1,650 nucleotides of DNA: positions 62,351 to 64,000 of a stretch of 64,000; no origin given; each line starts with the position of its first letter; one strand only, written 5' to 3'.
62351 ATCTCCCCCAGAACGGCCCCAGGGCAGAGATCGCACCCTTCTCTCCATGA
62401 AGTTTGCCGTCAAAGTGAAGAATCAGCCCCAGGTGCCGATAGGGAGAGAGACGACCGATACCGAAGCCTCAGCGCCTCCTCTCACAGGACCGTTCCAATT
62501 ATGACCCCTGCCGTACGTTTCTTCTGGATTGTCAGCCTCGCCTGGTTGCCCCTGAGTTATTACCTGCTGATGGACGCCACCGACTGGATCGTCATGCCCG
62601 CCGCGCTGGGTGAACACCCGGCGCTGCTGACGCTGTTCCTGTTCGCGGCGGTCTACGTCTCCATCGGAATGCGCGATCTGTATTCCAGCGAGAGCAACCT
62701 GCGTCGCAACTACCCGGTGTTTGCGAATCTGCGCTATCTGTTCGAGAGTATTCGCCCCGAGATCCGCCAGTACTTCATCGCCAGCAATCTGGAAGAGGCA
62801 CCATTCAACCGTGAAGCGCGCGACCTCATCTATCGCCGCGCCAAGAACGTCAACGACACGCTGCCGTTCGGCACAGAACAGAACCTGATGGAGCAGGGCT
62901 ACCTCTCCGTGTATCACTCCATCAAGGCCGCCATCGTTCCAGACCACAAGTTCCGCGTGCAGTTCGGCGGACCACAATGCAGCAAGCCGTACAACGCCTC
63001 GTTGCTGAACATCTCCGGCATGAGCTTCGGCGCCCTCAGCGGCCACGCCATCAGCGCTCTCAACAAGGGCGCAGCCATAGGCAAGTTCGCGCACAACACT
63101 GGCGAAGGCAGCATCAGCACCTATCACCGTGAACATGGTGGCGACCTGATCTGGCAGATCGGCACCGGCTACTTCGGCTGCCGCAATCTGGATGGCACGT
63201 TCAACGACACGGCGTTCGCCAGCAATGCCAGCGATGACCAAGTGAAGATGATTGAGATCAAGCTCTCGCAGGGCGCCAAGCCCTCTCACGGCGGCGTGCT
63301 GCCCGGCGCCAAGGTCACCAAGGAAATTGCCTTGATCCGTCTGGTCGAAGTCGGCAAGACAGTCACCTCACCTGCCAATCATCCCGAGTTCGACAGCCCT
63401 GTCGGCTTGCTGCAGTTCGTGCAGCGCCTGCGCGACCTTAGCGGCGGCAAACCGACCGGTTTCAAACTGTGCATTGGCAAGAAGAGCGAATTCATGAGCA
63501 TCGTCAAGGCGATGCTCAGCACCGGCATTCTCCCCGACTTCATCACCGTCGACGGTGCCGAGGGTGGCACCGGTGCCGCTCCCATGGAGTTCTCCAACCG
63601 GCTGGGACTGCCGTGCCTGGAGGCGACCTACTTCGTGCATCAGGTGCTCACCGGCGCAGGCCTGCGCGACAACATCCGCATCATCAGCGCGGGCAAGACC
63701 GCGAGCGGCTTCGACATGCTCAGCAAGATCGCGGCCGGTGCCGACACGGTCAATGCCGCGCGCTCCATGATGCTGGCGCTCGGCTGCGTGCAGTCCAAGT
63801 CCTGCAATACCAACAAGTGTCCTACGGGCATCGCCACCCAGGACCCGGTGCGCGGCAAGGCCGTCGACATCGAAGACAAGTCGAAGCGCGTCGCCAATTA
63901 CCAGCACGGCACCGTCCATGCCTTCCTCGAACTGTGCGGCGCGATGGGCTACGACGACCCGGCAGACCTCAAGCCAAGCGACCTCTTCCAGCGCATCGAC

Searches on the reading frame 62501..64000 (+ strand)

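Call 26: search_protein_families(library=ncbifam, proteins=[window:62501-64000:+], max_evalue=0.00001)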
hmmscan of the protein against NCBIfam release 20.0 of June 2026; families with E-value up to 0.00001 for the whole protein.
window:62501-64000:+ (500 aa): 1 family
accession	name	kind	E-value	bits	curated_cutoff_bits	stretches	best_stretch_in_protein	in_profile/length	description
NF008730.0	PRK11750.1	equivalog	1.1e-33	115.8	1047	1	172-484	864-1159/1490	glutamate synthase large subunit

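Call 27: search_protein_families(library=pfam, proteins=[window:62501-64000:+], max_evalue=0.0001)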
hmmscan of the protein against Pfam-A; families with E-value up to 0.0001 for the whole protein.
window:62501-64000:+ (500 aa): 1 family
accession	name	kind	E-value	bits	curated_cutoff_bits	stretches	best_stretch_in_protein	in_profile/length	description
PF01645.23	Glu_synthase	-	1.2e-79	268.6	20.4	1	168-484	68-368/369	Conserved region in glutamate synthase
